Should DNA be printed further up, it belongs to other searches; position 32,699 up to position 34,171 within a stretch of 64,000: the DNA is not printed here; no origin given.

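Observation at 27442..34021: Rieske oxygenase alpha subunit ATGA-coupled to a GcvT-family folate protein, adjacent to a PotABCD-type importer: candidate N-methyl or quaternary-amine demethylation locus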

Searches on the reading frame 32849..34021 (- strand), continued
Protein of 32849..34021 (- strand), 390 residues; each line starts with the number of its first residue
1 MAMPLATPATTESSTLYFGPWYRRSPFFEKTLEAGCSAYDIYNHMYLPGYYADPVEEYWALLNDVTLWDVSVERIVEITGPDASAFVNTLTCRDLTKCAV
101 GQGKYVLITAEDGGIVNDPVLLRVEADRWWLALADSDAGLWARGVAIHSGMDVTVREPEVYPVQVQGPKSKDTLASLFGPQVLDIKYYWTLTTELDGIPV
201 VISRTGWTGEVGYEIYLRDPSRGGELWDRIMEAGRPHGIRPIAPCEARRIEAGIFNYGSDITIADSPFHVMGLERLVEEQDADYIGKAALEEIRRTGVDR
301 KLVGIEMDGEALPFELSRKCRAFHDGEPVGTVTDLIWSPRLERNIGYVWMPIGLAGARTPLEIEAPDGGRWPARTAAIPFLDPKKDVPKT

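Call 73: search_protein_families(library=ncbifam, proteins=[L073:11158-12294:+, L019:6323-8080:-, L019:7989-9266:-, L069:8868-9986:+, L019:9097-9885:+, L044:14161-15870:-], max_evalue=1e-10)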
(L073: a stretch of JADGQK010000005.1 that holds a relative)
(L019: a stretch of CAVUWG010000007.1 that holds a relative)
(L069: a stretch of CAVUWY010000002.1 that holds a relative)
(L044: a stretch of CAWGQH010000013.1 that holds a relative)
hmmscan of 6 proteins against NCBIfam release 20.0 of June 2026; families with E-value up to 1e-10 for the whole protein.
L073:11158-12294:+ (379 aa): 11 families
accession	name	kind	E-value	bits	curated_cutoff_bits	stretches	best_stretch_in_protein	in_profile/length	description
NF008425.0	PRK11259.1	equivalog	1.1e-37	129.9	257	1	2-374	2-376/377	N-methyl-L-tryptophan oxidase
TIGR01377.1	soxA_mon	subfamily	1.1e-34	119.8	479.65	1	6-374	2-376/381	amino oxidase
TIGR01373.1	soxB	subfamily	6.8e-33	114.1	529.45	1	5-378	31-404/407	sarcosine oxidase subunit beta family protein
TIGR02352.1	thiamin_ThiO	equivalog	2.2e-24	86.2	250.8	1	7-357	1-349/351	glycine oxidase ThiO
NF001933.0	PRK00711.1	subfamily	1e-19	70.9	383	1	86-375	134-418/429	D-amino acid dehydrogenase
NF008313.0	PRK11101.1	equivalog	2.4e-17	62.8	425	0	4-50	8-54/548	anaerobic glycerol-3-phosphate dehydrogenase subunit A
TIGR03377.1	glycerol3P_GlpA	equivalog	7.5e-15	54.4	552.8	0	105-220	99-218/530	anaerobic glycerol-3-phosphate dehydrogenase subunit GlpA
NF050086.1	pipecolate_AmaA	exception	1.5e-13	50.2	600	0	4-51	25-72/425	L-pipecolate oxidase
TIGR03364.1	HpnW_proposed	hypoth_equivalog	2.9e-13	49.6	285.1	1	6-213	2-204/365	TIGR03364 family FAD-dependent oxidoreductase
TIGR03197.1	MnmC_Cterm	equivalog_domain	1.4e-11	44.1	174.2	1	6-215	1-212/400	FAD-dependent 5-carboxymethylaminomethyl-2-thiouridine(34) oxidoreductase MnmC1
NF033460.1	glycerol3P_ox_II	equivalog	3.1e-11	43.1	460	0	5-215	2-217/361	type 2 glycerol-3-phosphate oxidase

L019:6323-8080:- (585 aa): 7 families
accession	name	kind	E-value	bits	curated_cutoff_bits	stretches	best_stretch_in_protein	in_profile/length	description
NF045689.1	BCarotKetCrtO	equivalog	9.8e-82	275.3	1000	1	59-578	3-537/563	beta-carotene ketolase CrtO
TIGR02734.1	crtI_fam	subfamily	9.2e-28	97.2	238.1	1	62-577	1-484/504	phytoene desaturase family protein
TIGR02730.1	carot_isom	equivalog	9.4e-25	87.4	586.9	0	285-370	215-300/493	carotenoid isomerase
NF045637.1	carotdesatCrtDProt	equivalog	4.7e-18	65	580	1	63-355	2-278/485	1-hydroxycarotenoid 3,4-desaturase CrtD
NF058655.1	CrtID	equivalog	2e-13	50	640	0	276-364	198-284/478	bifunctional phytoene desaturase/3,4-desaturase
TIGR02733.1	desat_CrtD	equivalog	6.3e-12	44.9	549.7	0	62-109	4-50/492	C-3',4' desaturase CrtD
NF005560.0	PRK07233.1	equivalog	9.8e-11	41.1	252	0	292-384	192-280/435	hypothetical protein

L019:7989-9266:- (425 aa): 7 families
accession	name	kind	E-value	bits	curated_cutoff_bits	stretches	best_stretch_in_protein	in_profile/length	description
NF053776.1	TmaoDeMthMsil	equivalog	9e-68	229.5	1100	1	25-423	382-759/763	trimethylamine N-oxide demethylase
NF001567.0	PRK00389.1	subfamily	6.9e-58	196.3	300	1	28-419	3-354/359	glycine cleavage system aminomethyltransferase GcvT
TIGR01372.1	soxA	subfamily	2.1e-51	174.8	1164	1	38-421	621-990/996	sarcosine oxidase subunit alpha family protein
TIGR00528.1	gcvT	equivalog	3.1e-47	161.2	235.85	1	30-399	3-345/362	glycine cleavage system aminomethyltransferase GcvT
NF010093.0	PRK13579.1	equivalog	7e-38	130.4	459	1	46-417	25-363/371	glycine cleavage system aminomethyltransferase GcvT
NF009133.0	PRK12486.1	equivalog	1e-31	110.2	410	1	28-402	12-357/369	dimethylsulfoniopropionate demethylase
NF047885.1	VanMgalDeMLigM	equivalog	2.9e-13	49.6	580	1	65-261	38-250/461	vanillate/3-O-methylgallate O-demethylase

L069:8868-9986:+ (373 aa): 7 families
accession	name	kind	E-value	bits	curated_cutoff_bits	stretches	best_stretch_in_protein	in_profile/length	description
NF009133.0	PRK12486.1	equivalog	1.2e-97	327.2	410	1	3-365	6-365/369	dimethylsulfoniopropionate demethylase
NF053776.1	TmaoDeMthMsil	equivalog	4.7e-54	184.1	1100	1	9-373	385-758/763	trimethylamine N-oxide demethylase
NF001567.0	PRK00389.1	subfamily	7.2e-47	160.1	300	1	11-372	5-356/359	glycine cleavage system aminomethyltransferase GcvT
TIGR00528.1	gcvT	equivalog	4.5e-39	134.4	235.85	1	10-369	2-360/362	glycine cleavage system aminomethyltransferase GcvT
TIGR01372.1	soxA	subfamily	1.6e-29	102.4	1164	1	40-372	645-990/996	sarcosine oxidase subunit alpha family protein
NF010093.0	PRK13579.1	equivalog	5.4e-26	91.3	459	1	50-370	50-365/371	glycine cleavage system aminomethyltransferase GcvT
NF047633.1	SyrngDmethDesA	equivalog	1.7e-11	43.3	800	0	37-231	32-236/453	syringate O-demethylase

L019:9097-9885:+ (262 aa): 3 families
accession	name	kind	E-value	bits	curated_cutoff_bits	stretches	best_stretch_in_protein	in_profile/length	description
NF011572.0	PRK14996.1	equivalog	6.3e-18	65.3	144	1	69-226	8-163/192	TetR family transcriptional regulator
TIGR03384.1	betaine_BetI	equivalog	1.6e-15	57.3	201.3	1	69-239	8-175/189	choline-binding transcriptional repressor BetI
NF001978.0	PRK00767.1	equivalog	3.6e-15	56.3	118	1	70-228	10-166/197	transcriptional regulator BetI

L044:14161-15870:- (569 aa): 5 families
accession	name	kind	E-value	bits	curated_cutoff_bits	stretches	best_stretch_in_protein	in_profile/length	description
NF002550.0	PRK02106.1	subfamily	3.4e-251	834.7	605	1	22-566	5-550/563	choline dehydrogenase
TIGR01810.1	betA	equivalog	1.9e-242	805.7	732.1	1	24-555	1-532/532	choline dehydrogenase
TIGR03970.1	mycofact_MftG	equivalog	5.8e-96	322.4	387.45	2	24-331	2-306/487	mycofactocin dehydrogenase MftG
TIGR04542.1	GMC_mycofac_2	equivalog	4.3e-35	121.6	400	1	24-332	1-264/425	mycofactocin system GMC family oxidoreductase MftG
NF038210.1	GMC_mycofac_3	equivalog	2.2e-15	56.4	300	0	486-550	354-413/418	mycofactocin system GMC family oxidoreductase MftG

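Call 76: get_annotated_region(hit=H63, flank=3000)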
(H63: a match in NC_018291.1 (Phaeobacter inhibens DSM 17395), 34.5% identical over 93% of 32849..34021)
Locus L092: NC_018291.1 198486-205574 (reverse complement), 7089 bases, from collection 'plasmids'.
description: Phaeobacter inhibens DSM 17395 plasmid pPGA1_262, complete sequence
organism: Phaeobacter inhibens DSM 17395 (NCBI taxid 391619)
taxonomy: Bacteria; Pseudomonadota; Alphaproteobacteria; Rhodobacterales; Roseobacteraceae; Phaeobacter; Phaeobacter inhibens; Phaeobacter inhibens DSM 17395
host: -; source: -; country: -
typing (MOB-suite, as given by PLSDB): non-mobilizable; replicon rep_cluster_377
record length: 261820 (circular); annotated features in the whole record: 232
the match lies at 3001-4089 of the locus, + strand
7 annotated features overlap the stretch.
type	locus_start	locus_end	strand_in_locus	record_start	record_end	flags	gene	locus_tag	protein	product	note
CDS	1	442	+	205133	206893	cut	-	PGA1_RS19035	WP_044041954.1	acyl-CoA dehydrogenase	-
CDS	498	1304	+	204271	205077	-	dmdD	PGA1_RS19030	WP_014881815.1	methylthioacryloyl-CoA hydratase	-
CDS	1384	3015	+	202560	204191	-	-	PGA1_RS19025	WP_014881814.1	AMP-binding protein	-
CDS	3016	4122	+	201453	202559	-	-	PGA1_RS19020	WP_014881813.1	dimethylsulfoniopropionate demethylase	-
CDS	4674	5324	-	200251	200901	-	-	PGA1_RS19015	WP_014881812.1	DUF3726 domain-containing protein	-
CDS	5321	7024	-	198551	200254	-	-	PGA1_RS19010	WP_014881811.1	hypothetical protein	-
CDS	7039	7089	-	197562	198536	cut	-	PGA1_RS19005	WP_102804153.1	membrane dipeptidase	GO:0006508 - proteolysis [Evidence IEA]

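Call 77: get_annotated_region(hit=H48, flank=3000)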
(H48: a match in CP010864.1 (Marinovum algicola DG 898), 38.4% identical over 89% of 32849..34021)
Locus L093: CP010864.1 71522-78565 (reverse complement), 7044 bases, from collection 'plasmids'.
description: Marinovum algicola DG 898 plasmid pMaD9, complete sequence
organism: Marinovum algicola DG 898 (NCBI taxid 988812)
taxonomy: Bacteria; Pseudomonadota; Alphaproteobacteria; Rhodobacterales; Roseobacteraceae; Marinovum; Marinovum algicola; Marinovum algicola DG 898
host: -; source: -; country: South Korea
typing (MOB-suite, as given by PLSDB): non-mobilizable
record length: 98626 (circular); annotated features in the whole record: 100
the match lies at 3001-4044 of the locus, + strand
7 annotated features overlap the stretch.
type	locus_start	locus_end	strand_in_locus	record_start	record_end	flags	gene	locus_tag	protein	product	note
CDS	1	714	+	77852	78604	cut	-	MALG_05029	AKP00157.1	Transmembrane protein involved in DMSP breakdown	-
CDS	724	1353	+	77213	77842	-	-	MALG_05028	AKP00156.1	protein involved in DMSP breakdown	-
CDS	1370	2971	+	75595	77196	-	-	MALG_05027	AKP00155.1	Acyl-CoA synthetase (AMP-forming)/AMP-acid ligase II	-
CDS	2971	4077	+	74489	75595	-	-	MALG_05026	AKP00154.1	DMSP demethylase (DmdA)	-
CDS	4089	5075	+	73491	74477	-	-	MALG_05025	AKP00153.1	Alcohol dehydrogenase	-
CDS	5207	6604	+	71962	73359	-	-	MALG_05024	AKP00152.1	56kDa selenium binding protein (SBP56)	-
CDS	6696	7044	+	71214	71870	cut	-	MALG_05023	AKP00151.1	hypothetical protein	-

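Call 78: get_annotated_region(hit=H69, flank=3000)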
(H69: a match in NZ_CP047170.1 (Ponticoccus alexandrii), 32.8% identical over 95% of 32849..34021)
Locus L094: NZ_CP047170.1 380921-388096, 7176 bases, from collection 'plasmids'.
description: Ponticoccus alexandrii strain C31 plasmid p-SCP4, complete sequence
organism: Ponticoccus alexandrii (NCBI taxid 1943633)
taxonomy: Bacteria; Pseudomonadota; Alphaproteobacteria; Rhodobacterales; Roseobacteraceae; Ponticoccus; Ponticoccus alexandrii
host: -; source: surface sea water,shallow sea, symbosis with harmful algal bloom algae; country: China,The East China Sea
typing (MOB-suite, as given by PLSDB): non-mobilizable; replicon rep_cluster_361,rep_cluster_610
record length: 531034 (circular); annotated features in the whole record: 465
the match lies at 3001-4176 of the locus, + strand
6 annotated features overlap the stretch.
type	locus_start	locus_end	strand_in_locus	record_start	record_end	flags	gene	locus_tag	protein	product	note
CDS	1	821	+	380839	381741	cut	folD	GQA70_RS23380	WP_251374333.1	bifunctional methylenetetrahydrofolate dehydrogenase/methenyltetrahydrofolate cyclohydrolase FolD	-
CDS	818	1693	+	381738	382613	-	-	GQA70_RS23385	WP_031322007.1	bifunctional 5,10-methylenetetrahydrofolate dehydrogenase/5,10-methenyltetrahydrofolate cyclohydrolase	-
CDS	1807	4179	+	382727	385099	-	tdm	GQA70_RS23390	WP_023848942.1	trimethylamine-oxide aldolase Tdm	-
CDS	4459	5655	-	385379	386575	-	-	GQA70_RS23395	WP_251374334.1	DUF4147 domain-containing protein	-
CDS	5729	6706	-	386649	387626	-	-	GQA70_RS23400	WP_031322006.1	CoA ester lyase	-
CDS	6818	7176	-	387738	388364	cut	-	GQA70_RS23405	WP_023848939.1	response regulator transcription factor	GO:0000160 - phosphorelay signal transduction system [Evidence IEA]; GO:0006355 - regulation of DNA-templated ...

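Call 84: find_encoding_contigs(protein=P0146, flank=8000, max_places=2)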
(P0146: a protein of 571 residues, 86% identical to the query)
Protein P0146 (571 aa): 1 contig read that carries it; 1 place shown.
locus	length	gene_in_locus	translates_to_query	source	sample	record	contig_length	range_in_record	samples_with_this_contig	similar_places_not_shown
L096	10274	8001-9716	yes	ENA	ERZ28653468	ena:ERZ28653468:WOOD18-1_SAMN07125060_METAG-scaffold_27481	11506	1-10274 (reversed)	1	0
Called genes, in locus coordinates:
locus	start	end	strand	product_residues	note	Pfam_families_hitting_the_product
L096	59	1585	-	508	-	-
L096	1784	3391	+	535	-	PF00753:Lactamase_B, PF12706:Lactamase_B_2 (weak), PF16661:Lactamase_B_6 (faint), PF10996:Beta-Casp, PF07521:RMMBL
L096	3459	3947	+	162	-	PF03640:Lipoprotein_15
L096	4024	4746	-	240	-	-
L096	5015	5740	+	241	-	-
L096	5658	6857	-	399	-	PF01571:GCV_T, PF08669:GCV_T_C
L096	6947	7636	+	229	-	PF00440:TetR_N, PF13977:TetR_C_6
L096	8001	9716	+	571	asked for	PF01571:GCV_T, PF08669:GCV_T_C, PF03781:FGE-sulfatase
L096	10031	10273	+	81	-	?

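Call 85: find_encoding_contigs(protein=P0195, flank=8000, max_places=2)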
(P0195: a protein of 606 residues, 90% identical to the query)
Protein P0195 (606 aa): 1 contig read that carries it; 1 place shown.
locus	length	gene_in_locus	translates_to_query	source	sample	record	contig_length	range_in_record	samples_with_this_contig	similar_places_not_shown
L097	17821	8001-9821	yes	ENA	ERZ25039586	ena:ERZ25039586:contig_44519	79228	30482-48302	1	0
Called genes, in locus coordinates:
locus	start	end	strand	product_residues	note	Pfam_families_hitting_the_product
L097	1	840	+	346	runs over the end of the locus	PF01180:DHO_dh, PF03060:NMO, PF00977:His_biosynth (weak)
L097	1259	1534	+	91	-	-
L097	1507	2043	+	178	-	PF00156:Pribosyltran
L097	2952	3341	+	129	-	-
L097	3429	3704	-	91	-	-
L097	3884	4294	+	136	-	PF02628:COX15-CtaA (weak)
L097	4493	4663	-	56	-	-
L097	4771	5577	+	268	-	PF01040:UbiA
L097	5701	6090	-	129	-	PF19700:DUF6198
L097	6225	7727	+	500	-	PF00753:Lactamase_B, PF12706:Lactamase_B_2 (weak), PF10996:Beta-Casp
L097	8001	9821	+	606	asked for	PF01571:GCV_T, PF08669:GCV_T_C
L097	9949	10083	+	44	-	PF00848:Ring_hydroxyl_A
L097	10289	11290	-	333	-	PF00528:BPD_transp_1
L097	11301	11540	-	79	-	-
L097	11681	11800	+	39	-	-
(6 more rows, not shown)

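Call 89: search_protein_families(library=pfam, proteins=[L032:11184-12014:-, L032:11220-12170:+, L025:11232-11663:-, L025:11717-12262:-, L025:11040-11900:+, L096:8001-9716:+], max_evalue=0.0001)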
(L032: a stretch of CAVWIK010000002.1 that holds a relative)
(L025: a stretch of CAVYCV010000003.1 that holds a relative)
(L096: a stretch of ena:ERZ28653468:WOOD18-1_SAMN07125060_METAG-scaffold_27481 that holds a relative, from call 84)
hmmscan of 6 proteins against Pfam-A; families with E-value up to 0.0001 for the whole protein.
L032:11184-12014:- (276 aa): 1 family
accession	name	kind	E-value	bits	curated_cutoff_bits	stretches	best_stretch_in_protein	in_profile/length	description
PF01261.30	AP_endonuc_2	-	6.1e-41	141.2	31.1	1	40-268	2-248/249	Xylose isomerase-like TIM barrel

L032:11220-12170:+ (316 aa): 0 families

L025:11232-11663:- (143 aa): 1 family
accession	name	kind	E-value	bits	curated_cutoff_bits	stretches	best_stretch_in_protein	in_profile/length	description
PF05025.18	RbsD_FucU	-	2.6e-28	99.6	25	1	1-139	1-138/138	RbsD / FucU transport protein family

L025:11717-12262:- (181 aa): 0 families

L025:11040-11900:+ (286 aa): 0 families

L096:8001-9716:+ (571 aa): 3 families
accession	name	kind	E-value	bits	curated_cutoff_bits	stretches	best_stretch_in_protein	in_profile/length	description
PF01571.26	GCV_T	-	2.3e-39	135.6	25.6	1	43-281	6-250/255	Aminomethyltransferase folate-binding domain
PF03781.23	FGE-sulfatase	-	8.9e-19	68.6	23.3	1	393-504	152-255/255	Sulfatase-modifying factor enzyme 1-like domain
PF08669.17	GCV_T_C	-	1.9e-13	50.5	25.9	1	311-393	1-80/80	Glycine cleavage T-protein C-terminal barrel domain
